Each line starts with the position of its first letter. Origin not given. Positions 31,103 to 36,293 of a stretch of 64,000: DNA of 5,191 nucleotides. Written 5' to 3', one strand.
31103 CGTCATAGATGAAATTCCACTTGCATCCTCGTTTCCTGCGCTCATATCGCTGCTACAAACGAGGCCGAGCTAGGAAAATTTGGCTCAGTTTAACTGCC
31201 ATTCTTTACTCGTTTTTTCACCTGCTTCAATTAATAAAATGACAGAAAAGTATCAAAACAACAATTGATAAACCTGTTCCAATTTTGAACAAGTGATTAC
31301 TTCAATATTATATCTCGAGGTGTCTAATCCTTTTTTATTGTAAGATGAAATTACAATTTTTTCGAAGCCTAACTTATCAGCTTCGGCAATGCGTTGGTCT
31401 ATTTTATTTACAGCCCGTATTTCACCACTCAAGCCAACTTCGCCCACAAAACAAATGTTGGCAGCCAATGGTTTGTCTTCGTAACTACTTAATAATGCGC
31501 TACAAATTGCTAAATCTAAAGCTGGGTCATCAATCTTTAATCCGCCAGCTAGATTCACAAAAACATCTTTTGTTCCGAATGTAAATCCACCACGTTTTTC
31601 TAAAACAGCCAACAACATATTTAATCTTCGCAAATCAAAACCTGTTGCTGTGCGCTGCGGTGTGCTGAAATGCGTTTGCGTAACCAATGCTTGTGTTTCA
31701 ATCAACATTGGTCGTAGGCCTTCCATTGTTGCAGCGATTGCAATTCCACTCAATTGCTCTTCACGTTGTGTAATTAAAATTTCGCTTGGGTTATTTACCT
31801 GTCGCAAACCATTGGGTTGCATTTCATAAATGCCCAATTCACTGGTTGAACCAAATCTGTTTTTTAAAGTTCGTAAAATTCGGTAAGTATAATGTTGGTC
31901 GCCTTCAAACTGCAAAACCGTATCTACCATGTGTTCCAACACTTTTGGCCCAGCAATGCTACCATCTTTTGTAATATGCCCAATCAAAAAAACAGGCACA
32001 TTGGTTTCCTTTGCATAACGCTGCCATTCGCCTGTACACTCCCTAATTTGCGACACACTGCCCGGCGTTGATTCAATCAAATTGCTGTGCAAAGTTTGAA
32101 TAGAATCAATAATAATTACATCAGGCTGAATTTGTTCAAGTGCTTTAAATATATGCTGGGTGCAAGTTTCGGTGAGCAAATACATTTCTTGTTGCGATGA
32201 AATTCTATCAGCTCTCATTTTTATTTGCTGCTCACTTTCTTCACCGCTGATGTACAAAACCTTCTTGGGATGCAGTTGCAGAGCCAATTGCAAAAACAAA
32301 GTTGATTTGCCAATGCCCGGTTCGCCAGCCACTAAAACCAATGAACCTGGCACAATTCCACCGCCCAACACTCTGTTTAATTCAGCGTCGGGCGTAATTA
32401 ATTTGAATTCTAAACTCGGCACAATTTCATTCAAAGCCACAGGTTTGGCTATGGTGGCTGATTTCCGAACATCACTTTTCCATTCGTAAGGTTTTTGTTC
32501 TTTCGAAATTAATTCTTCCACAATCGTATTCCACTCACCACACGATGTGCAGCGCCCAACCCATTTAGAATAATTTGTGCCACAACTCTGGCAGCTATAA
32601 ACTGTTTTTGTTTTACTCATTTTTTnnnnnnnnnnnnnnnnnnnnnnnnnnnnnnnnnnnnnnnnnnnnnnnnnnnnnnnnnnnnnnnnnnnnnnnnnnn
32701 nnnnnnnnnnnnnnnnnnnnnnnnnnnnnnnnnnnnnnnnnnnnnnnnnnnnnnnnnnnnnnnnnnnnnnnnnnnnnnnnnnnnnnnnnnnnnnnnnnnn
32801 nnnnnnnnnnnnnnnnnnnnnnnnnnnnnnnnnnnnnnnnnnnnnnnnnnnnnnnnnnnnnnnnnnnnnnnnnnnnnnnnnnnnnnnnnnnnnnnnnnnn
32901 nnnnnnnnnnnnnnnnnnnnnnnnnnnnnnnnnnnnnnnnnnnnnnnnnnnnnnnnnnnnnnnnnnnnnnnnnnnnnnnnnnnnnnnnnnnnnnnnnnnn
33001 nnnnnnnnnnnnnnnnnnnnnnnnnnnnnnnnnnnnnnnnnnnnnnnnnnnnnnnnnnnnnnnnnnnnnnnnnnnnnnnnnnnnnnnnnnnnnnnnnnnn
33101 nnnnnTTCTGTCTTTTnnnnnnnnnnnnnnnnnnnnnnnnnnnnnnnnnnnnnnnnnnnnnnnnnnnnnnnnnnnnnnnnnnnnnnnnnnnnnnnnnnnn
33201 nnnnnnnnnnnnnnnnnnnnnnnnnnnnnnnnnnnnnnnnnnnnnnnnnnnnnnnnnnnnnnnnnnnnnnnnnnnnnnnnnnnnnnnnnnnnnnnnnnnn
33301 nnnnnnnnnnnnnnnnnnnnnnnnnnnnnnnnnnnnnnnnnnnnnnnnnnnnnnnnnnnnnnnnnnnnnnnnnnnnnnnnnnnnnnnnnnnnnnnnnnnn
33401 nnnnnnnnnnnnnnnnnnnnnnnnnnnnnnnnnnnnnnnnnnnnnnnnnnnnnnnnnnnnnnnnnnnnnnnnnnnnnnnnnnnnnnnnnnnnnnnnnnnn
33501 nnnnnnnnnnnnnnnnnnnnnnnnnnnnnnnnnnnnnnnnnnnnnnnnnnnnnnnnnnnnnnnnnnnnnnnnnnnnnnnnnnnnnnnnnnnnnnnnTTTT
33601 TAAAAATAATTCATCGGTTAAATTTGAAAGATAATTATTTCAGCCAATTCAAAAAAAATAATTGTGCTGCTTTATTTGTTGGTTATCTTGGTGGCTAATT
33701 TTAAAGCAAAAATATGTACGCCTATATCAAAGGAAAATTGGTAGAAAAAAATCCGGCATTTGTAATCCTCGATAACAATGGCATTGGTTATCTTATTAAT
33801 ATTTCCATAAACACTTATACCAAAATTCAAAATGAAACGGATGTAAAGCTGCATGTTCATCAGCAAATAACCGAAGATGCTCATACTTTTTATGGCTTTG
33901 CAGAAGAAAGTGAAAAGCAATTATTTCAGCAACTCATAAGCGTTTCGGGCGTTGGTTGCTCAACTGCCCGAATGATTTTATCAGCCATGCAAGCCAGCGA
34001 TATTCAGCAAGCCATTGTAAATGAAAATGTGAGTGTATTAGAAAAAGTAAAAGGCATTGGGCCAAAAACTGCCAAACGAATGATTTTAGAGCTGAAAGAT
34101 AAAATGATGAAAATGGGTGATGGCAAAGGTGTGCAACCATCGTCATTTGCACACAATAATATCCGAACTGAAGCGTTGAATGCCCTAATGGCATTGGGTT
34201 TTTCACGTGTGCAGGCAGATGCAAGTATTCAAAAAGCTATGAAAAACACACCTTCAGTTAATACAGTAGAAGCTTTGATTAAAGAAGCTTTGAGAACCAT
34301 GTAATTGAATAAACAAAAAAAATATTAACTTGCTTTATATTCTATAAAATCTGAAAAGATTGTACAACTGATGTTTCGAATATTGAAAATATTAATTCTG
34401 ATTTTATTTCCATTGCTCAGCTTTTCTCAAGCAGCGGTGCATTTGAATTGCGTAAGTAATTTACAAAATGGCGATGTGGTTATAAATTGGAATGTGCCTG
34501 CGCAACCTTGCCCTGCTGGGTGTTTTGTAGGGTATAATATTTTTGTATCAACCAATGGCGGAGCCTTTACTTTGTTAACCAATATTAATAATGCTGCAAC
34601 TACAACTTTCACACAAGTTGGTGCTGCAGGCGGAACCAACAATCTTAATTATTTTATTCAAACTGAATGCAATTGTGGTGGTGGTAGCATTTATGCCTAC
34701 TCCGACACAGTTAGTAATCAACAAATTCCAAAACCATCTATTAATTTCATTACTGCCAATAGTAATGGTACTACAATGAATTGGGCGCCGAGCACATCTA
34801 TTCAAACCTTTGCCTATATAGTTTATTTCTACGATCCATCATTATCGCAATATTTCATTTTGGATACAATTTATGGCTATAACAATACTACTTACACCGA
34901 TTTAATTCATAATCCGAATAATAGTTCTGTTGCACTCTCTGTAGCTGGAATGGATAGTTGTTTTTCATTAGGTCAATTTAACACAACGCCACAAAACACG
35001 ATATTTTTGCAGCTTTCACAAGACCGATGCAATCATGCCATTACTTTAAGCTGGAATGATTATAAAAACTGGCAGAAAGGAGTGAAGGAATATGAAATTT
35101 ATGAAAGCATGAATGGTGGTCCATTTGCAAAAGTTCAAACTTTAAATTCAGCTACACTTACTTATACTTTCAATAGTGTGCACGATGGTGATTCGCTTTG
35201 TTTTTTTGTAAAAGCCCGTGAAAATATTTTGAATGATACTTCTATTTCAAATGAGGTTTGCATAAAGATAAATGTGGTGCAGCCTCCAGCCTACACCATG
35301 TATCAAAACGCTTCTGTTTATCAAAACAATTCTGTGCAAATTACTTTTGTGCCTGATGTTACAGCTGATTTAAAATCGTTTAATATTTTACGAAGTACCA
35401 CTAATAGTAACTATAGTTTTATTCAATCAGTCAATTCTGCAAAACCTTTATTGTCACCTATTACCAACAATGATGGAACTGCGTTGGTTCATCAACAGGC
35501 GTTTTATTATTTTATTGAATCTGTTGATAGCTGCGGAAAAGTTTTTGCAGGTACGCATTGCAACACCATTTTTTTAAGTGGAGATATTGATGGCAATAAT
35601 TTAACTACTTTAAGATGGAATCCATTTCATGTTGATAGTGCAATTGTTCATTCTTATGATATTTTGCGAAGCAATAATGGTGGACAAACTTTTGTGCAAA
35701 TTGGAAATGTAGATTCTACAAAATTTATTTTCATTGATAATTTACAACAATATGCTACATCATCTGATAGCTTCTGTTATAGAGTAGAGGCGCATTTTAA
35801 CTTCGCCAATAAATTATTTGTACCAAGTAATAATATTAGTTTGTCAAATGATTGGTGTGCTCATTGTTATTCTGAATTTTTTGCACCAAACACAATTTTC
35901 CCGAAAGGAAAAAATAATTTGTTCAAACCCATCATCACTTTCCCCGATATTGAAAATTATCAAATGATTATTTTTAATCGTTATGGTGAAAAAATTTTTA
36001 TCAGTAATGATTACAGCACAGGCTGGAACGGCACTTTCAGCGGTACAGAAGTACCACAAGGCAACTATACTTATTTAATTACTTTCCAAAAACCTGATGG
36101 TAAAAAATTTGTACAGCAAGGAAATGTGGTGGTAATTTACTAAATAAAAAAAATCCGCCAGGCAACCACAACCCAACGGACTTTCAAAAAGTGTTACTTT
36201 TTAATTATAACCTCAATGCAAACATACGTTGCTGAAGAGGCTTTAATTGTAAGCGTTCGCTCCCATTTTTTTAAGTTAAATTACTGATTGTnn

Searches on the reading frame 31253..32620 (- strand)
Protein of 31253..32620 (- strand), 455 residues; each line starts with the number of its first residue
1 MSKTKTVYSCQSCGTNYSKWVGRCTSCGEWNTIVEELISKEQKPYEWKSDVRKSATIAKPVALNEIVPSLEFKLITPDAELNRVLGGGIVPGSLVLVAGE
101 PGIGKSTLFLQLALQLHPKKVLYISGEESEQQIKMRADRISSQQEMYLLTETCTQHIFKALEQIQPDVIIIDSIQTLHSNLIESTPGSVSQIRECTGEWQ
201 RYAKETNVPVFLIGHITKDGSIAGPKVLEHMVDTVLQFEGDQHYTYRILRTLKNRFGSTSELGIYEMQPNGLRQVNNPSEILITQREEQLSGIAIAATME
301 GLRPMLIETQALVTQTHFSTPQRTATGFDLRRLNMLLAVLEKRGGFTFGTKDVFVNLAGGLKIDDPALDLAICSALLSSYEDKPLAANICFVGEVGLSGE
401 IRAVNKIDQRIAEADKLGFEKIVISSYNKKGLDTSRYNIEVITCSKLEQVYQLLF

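Call 16: search_protein_families(library=pfam, proteins=[window:31253-32620:-], max_evalue=0.01)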
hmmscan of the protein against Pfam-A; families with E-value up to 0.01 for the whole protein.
window:31253-32620:- (455 aa): 18 families
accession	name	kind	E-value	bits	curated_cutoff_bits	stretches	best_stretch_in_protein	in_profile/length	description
PF13481.12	AAA_25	-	8.6e-17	61.8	27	1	74-220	15-194/195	AAA domain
PF06745.19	ATPase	-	2.4e-13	50.4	26.6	2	80-139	7-69/231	KaiC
PF13541.12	ChlI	-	2.7e-12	47.1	27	1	342-428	35-121/121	Subunit ChlI of Mg-chelatase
PF18073.7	Zn_ribbon_LapB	-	4.7e-10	39.4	25.7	1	8-35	1-28/28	Rubredoxin metal binding domain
PF03796.21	DnaB_C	-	5.1e-10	39.6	27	1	81-137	9-67/255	DnaB-like helicase C terminal domain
PF13401.12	AAA_22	-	8.3e-09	36.3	27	1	93-215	6-123/130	AAA domain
PF05362.19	Lon_C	-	1.7e-08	34.7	21.1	1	348-453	91-201/205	Lon protease (S16) C-terminal proteolytic domain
PF13479.12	AAA_24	-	4.7e-07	30.3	27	1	95-204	5-108/195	AAA domain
PF00004.35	AAA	-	9.7e-06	26.5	21.2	1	95-181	1-73/131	ATPase family associated with various cellular activities (AAA)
PF13173.12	AAA_14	-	4.7e-05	23.8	27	1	94-177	4-74/129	AAA domain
PF07728.20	AAA_5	-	5.2e-05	23.7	22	1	95-185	2-86/139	AAA domain (dynein-related subfamily)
PF13191.12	AAA_16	-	5.8e-05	24.1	32.6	1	89-131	24-63/167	AAA ATPase domain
PF25199.1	nSTAND_NTPase5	-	0.00012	22.4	34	1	93-156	42-108/145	Novel STAND NTPase 5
PF20720.3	nSTAND3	-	0.00014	22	27.2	1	94-134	19-58/155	Novel STAND NTPase 3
PF03266.21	NTPase_1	-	0.00057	20.2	23.9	0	95-119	2-26/168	NTPase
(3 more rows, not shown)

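Call 17: find_related_loci(query=window:31253-32620:-, collection=genome_contigs, flank=4000)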
Query window:31253-32620:- (455 aa) in genome_contigs; peptide patterns used: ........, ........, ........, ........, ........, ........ (x = any residue, [..] = any of these).
600 stretches matched a pattern (row limit reached: there are more); 585 encode a relative of the query (tblastn E <= 1e-3); the best 80 are kept; 80 distinct loci.
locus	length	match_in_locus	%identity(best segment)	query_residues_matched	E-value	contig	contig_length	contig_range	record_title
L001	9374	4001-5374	70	1-455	0e+0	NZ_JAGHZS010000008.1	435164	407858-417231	MAG: Chitinophaga sp. isolate BIN2 scaffold8_cov0, whole genome shotgun sequence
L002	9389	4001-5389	69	1-455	0e+0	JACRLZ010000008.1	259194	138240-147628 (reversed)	MAG: Sphingobacteriales bacterium isolate NC_groundwater_1894_Pr3_B-0.1um_41_15 SR2-18-B1_coassembly_393394, whole genom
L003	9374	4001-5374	69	1-455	0e+0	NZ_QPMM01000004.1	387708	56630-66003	Chitinophaga silvatica strain GDMCC 1.1288 contig4, whole genome shotgun sequence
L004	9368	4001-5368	69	1-455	0e+0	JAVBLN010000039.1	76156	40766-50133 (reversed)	MAG: Flavihumibacter sp. isolate EPI_MAG_00024 c_000002474056, whole genome shotgun sequence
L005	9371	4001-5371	69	1-455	0e+0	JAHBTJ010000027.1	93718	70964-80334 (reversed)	MAG: Chitinophagaceae bacterium isolate ACE_BAC11 BAC11_27, whole genome shotgun sequence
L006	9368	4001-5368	68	2-455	0e+0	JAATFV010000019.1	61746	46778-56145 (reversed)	MAG: Chitinophagales bacterium isolate bin_264 k141_1263531, whole genome shotgun sequence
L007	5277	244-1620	68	1-455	0e+0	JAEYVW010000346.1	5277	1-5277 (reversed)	MAG: Bacteroidetes bacterium isolate OH_CBlB_234 k127_3060395, whole genome shotgun sequence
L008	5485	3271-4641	69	1-455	0e+0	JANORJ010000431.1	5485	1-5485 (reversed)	MAG: Chitinophagaceae bacterium isolate VAR_4_metabat_201_sub VAR_4_k141_986863, whole genome shotgun sequence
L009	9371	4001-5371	69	1-455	0e+0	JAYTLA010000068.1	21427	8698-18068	MAG: Ferruginibacter sp. isolate GFS_3239 GFS_3239_67, whole genome shotgun sequence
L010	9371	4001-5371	69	1-455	0e+0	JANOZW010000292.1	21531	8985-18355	MAG: Ferruginibacter sp. isolate VAR_79_metabat_38 VAR_79_k141_928653, whole genome shotgun sequence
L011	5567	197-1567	69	1-455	0e+0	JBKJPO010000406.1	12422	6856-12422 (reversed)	MAG: Chitinophagaceae bacterium isolate ant_bin.461 k117_1216946, whole genome shotgun sequence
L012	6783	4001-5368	68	1-455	0e+0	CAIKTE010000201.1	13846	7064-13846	MAG: uncultured Chitinophagaceae bacterium isolate MJ130916A_bin-0263 genome assembly, contig: bin-0263:201/384, whole g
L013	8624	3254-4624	68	1-455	0e+0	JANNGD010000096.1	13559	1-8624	MAG: Ferruginibacter sp. isolate OTE_75_metabat_226 OTE_75_k141_1216927, whole genome shotgun sequence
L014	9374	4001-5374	67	1-455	0e+0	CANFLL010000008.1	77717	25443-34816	MAG: Chitinophagaceae bacterium isolate Jr-11may16-263 genome assembly, contig: Jr-11may16-C370, whole genome shotgun se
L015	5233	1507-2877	68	1-455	0e+0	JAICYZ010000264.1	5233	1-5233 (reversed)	MAG: Chitinophagaceae bacterium isolate LS_ISSM_2_bin.58 k141_37305_length_5233_cov_21.4941, whole genome shotgun sequen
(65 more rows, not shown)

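Call 19: find_homologous_proteins(query=window:31253-32620:-, max_evalue=1e-100)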
Query window:31253-32620:- (455 aa): 8000 proteins with E <= 1e-100 among 8000 candidates; the best 120 are listed.
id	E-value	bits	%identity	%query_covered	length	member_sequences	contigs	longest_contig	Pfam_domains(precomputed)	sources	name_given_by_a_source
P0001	4.5e-296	1000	98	100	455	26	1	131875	PF18073.8,PF06745.20,PF13479.13,PF03796.22,PF23442.2,PF05362.20,PF00004.36,PF13401.13,PF13481.13,PF13541.13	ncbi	ncbi:MAG: hypothetical protein RJA07_2190 [Bacteroidota bacterium]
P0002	1.1e-273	926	90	100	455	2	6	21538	PF18073.8,PF06745.20,PF13479.13,PF03796.22,PF23442.2,PF05362.20,PF13401.13,PF07728.21,PF13481.13,PF13541.13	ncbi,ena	-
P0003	1.0e-271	919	89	100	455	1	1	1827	PF18073.8,PF06745.20,PF13479.13,PF03796.22,PF23442.2,PF05362.20,PF13401.13,PF13481.13,PF13541.13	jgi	jgi:DNA repair protein RadA/Sms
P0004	1.6e-239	813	79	100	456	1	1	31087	PF18073.8,PF06745.20,PF03796.22,PF23442.2,PF05362.20,PF13401.13,PF13481.13,PF13541.13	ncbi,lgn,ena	-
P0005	1.2e-236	804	78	100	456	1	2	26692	PF18073.8,PF06745.20,PF13479.13,PF03796.22,PF23442.2,PF05362.20,PF00004.36,PF13401.13,PF07728.21,PF13481.13,PF13541.13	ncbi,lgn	-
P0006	1.6e-236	803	78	100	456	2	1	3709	PF18073.8,PF06745.20,PF03796.22,PF05362.20,PF00004.36,PF13401.13,PF13481.13,PF13541.13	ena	-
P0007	9.1e-235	798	77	100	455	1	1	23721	PF18073.8,PF06745.20,PF03796.22,PF23442.2,PF05362.20,PF13401.13,PF13481.13,PF13541.13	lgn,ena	-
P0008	2.4e-234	796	77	100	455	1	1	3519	PF18073.8,PF06745.20,PF03796.22,PF23442.2,PF05362.20,PF13401.13,PF13481.13,PF13541.13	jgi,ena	jgi:DNA repair protein RadA/Sms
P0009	2.4e-234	796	77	100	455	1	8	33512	PF18073.8,PF06745.20,PF03796.22,PF23442.2,PF05362.20,PF13401.13,PF13481.13,PF13541.13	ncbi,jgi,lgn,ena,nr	ncbi:MAG: repair protein RadA [Bacteroidota bacterium]|jgi:DNA repair protein RadA/Sms|nr:DNA repair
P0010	3.3e-234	796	77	100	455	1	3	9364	PF18073.8,PF06745.20,PF03796.22,PF23442.2,PF05362.20,PF13401.13,PF13481.13,PF13541.13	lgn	-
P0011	3.5e-234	796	77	100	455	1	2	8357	PF18073.8,PF06745.20,PF03796.22,PF23442.2,PF05362.20,PF13401.13,PF13481.13,PF13541.13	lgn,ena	-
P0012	4.5e-234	795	77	100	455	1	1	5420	PF18073.8,PF06745.20,PF03796.22,PF23442.2,PF05362.20,PF13401.13,PF13481.13,PF13541.13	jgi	jgi:DNA repair protein RadA/Sms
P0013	6.4e-234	795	76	100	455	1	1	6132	PF18073.8,PF06745.20,PF03796.22,PF23442.2,PF05362.20,PF00004.36,PF13401.13,PF13481.13,PF13541.13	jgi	jgi:DNA repair protein RadA/Sms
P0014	6.4e-234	795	77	100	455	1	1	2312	PF18073.8,PF06745.20,PF03796.22,PF23442.2,PF05362.20,PF13401.13,PF13481.13,PF13541.13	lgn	-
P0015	6.6e-234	795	77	100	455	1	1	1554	PF18073.8,PF06745.20,PF03796.22,PF23442.2,PF05362.20,PF13401.13,PF13481.13,PF13541.13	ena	-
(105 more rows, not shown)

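Call 20: find_encoding_contigs(protein=P0001, flank=3000, max_places=10)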
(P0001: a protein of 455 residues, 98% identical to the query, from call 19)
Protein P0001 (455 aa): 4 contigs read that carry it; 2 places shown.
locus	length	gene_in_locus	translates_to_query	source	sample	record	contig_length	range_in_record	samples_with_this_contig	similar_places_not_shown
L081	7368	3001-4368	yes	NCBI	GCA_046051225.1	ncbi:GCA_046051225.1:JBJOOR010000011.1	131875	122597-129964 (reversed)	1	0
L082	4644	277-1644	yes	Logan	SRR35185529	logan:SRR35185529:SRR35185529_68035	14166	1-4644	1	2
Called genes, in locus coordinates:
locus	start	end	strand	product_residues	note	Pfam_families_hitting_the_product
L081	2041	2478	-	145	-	-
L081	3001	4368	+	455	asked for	PF18073:Zn_ribbon_LapB, PF13481:AAA_25, PF03796:DnaB_C (weak), PF06745:ATPase, PF23442:DUF7125 (weak), PF13401:AAA_22, PF13541:ChlI, PF05362:Lon_C, +2 more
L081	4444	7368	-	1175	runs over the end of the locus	PF02463:SMC_N, PF13175:AAA_15, PF13304:AAA_21 (weak), PF13476:AAA_23, PF13555:AAA_29 (faint), PF06470:SMC_hinge, PF02463:SMC_N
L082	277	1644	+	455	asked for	PF18073:Zn_ribbon_LapB, PF13481:AAA_25, PF03796:DnaB_C (weak), PF06745:ATPase, PF23442:DUF7125 (weak), PF13401:AAA_22, PF13541:ChlI, PF05362:Lon_C, +2 more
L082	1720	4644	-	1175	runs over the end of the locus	PF02463:SMC_N, PF13175:AAA_15, PF13304:AAA_21 (weak), PF13476:AAA_23, PF13555:AAA_29 (faint), PF06470:SMC_hinge, PF02463:SMC_N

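Call 21: find_encoding_contigs(protein=P0002, flank=3000, max_places=10)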
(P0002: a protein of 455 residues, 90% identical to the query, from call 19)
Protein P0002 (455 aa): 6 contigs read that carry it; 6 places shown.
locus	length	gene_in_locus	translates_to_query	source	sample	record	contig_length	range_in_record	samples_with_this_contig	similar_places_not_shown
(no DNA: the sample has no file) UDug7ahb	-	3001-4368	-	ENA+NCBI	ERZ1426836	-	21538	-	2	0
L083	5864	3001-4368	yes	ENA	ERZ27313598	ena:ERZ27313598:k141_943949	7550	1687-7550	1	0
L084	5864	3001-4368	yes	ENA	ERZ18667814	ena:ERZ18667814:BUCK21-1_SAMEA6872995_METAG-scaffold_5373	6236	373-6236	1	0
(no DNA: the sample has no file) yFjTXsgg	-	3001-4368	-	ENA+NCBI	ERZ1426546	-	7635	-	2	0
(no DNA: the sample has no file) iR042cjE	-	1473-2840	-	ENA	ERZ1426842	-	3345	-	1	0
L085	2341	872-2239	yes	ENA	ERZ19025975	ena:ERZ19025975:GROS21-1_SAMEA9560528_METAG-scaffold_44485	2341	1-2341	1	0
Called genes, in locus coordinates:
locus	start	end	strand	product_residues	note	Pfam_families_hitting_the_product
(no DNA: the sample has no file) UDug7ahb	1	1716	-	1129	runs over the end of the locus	-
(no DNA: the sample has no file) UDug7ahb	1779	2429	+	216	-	PF00753:Lactamase_B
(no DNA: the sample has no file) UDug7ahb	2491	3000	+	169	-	-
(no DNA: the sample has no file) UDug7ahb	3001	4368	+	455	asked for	PF18073:Zn_ribbon_LapB, PF13481:AAA_25, PF03796:DnaB_C (weak), PF06745:ATPase, PF23442:DUF7125 (weak), PF13401:AAA_22 (weak), PF13541:ChlI, PF05362:Lon_C, +2 more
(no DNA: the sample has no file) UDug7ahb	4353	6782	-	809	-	PF06452:CBM9_1, PF19313:DUF5916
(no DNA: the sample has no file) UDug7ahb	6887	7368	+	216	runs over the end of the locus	PF14681:UPRTase, PF00156:Pribosyltran (weak)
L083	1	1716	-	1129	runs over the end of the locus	-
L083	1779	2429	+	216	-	PF00753:Lactamase_B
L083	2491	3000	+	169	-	-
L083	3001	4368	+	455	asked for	PF18073:Zn_ribbon_LapB, PF13481:AAA_25, PF03796:DnaB_C (weak), PF06745:ATPase, PF23442:DUF7125 (weak), PF13401:AAA_22 (weak), PF13541:ChlI, PF05362:Lon_C, +2 more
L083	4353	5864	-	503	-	?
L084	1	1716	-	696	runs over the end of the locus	?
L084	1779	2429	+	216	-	PF00753:Lactamase_B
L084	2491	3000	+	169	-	-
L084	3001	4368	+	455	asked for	PF18073:Zn_ribbon_LapB, PF13481:AAA_25, PF03796:DnaB_C (weak), PF06745:ATPase, PF23442:DUF7125 (weak), PF13401:AAA_22 (weak), PF13541:ChlI, PF05362:Lon_C, +2 more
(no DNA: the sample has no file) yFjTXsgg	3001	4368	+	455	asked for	PF18073:Zn_ribbon_LapB, PF13481:AAA_25, PF03796:DnaB_C (weak), PF06745:ATPase, PF23442:DUF7125 (weak), PF13401:AAA_22 (weak), PF13541:ChlI, PF05362:Lon_C, +2 more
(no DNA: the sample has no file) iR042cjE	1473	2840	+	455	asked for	PF18073:Zn_ribbon_LapB, PF13481:AAA_25, PF03796:DnaB_C (weak), PF06745:ATPase, PF23442:DUF7125 (weak), PF13401:AAA_22 (weak), PF13541:ChlI, PF05362:Lon_C, +2 more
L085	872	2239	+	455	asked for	PF18073:Zn_ribbon_LapB, PF13481:AAA_25, PF03796:DnaB_C (weak), PF06745:ATPase, PF23442:DUF7125 (weak), PF13401:AAA_22 (weak), PF13541:ChlI, PF05362:Lon_C, +2 more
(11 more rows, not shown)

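Call 22: find_encoding_contigs(protein=P0004, flank=3000, max_places=6)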
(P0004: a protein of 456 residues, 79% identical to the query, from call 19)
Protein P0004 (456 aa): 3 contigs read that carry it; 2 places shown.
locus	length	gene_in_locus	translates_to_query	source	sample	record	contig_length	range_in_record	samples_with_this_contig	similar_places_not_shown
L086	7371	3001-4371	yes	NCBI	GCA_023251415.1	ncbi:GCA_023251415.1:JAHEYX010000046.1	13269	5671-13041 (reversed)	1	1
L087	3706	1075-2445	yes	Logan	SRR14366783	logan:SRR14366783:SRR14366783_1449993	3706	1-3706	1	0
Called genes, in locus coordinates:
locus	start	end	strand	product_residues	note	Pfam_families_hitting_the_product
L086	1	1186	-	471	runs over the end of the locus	?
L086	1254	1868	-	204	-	PF13505:OMP_b-brl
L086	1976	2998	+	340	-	PF25594:GldB_lipo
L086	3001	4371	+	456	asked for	PF18073:Zn_ribbon_LapB, PF13481:AAA_25, PF03796:DnaB_C (weak), PF06745:ATPase, PF23442:DUF7125 (faint), PF13401:AAA_22 (weak), PF13541:ChlI, PF05362:Lon_C (weak)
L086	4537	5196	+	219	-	PF01135:PCMT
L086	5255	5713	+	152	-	-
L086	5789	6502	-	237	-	PF20772:TACO1_YebC_N, PF01709:Transcrip_reg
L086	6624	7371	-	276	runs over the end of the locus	PF00106:adh_short, PF08659:KR, PF13561:adh_short_C2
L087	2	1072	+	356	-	?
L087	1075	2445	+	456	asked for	PF18073:Zn_ribbon_LapB, PF13481:AAA_25, PF03796:DnaB_C (weak), PF06745:ATPase, PF23442:DUF7125 (faint), PF13401:AAA_22 (weak), PF13541:ChlI, PF05362:Lon_C (weak)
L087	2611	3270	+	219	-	PF01135:PCMT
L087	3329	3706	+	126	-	?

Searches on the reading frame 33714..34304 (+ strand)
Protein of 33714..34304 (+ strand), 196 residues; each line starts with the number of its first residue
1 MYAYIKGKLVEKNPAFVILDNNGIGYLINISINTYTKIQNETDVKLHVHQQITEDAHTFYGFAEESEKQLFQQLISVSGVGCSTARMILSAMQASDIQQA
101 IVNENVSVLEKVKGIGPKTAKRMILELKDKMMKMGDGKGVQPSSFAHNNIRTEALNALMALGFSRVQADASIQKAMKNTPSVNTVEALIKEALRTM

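Call 58: search_protein_families(library=pfam, proteins=[window:33714-34304:+], max_evalue=0.00001)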
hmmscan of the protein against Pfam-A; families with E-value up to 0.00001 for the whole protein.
window:33714-34304:+ (196 aa): 4 families
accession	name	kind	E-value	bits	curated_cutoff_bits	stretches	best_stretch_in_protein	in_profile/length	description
PF01330.27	RuvA_N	-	1.4e-22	79.9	23.6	1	1-61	1-61/61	RuvA N terminal domain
PF14520.12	HHH_5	-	1.8e-15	57.6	27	1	71-129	1-57/57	Helix-hairpin-helix domain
PF07499.19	RuvA_C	-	9.3e-11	42.5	24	1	150-196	2-46/47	RuvA, C-terminal domain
PF00633.29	HHH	-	1.3e-07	31.5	24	0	103-121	7-25/30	Helix-hairpin-helix motif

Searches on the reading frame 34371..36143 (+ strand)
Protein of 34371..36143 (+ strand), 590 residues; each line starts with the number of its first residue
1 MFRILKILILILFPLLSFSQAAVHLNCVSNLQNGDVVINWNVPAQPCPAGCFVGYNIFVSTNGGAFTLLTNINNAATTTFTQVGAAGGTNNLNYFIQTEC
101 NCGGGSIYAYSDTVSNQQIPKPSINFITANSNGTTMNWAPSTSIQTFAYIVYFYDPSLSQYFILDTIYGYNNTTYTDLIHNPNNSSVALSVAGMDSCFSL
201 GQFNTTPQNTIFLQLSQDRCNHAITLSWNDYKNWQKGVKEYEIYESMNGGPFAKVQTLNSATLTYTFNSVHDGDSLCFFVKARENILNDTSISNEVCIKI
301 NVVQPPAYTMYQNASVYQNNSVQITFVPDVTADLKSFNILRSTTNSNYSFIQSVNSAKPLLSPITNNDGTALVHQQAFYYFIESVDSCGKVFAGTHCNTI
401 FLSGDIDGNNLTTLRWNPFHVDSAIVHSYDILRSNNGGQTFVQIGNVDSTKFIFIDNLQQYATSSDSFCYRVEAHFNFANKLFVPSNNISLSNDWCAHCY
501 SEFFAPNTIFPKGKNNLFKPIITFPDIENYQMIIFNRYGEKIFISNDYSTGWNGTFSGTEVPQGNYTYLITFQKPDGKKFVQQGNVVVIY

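Call 58: search_protein_families(library=pfam, proteins=[window:34371-36143:+], max_evalue=0.00001)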
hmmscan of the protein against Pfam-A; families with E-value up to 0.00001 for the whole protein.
window:34371-36143:+ (590 aa): 1 family
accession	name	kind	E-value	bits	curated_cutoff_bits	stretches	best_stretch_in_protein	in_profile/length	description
PF13585.12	CHU_C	-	6.7e-12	45.8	27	1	506-584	4-82/86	CHU_C Type IX secretion signal domain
